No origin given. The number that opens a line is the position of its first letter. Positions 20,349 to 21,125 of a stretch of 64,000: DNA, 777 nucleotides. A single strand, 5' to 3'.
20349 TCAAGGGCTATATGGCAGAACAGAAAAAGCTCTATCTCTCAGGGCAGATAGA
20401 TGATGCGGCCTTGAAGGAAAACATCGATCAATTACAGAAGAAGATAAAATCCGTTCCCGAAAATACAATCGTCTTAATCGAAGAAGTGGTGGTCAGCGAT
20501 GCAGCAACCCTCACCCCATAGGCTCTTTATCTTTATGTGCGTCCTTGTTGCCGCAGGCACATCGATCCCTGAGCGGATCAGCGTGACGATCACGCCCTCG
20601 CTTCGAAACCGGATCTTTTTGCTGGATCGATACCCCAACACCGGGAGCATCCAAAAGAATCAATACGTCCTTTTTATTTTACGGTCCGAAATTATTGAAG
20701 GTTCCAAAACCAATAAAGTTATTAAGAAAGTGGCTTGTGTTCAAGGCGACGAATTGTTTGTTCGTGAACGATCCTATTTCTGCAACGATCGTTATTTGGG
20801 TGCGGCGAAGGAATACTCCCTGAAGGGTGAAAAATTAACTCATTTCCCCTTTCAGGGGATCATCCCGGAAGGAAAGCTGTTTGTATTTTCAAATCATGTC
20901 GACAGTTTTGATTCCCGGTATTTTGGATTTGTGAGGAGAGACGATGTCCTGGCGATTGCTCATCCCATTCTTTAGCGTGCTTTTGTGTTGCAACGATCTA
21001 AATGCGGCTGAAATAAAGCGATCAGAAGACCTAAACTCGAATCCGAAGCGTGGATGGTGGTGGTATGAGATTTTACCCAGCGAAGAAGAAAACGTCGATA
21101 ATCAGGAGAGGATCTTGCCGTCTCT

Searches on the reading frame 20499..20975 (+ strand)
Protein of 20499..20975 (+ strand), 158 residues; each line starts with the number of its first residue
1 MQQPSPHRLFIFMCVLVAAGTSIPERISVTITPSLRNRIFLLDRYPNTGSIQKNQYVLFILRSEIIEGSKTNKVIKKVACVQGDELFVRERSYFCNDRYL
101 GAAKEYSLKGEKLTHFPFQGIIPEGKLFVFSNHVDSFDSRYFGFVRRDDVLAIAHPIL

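Call 35: search_protein_families(library=pfam, proteins=[window:20499-20975:+])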
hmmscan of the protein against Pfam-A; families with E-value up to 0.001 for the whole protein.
window:20499-20975:+ (158 aa): 1 family
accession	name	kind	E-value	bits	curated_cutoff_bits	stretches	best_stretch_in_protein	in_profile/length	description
PF10502.14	Peptidase_S26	-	2e-13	51.1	22.9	1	17-154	16-163/168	Signal peptidase, peptidase S26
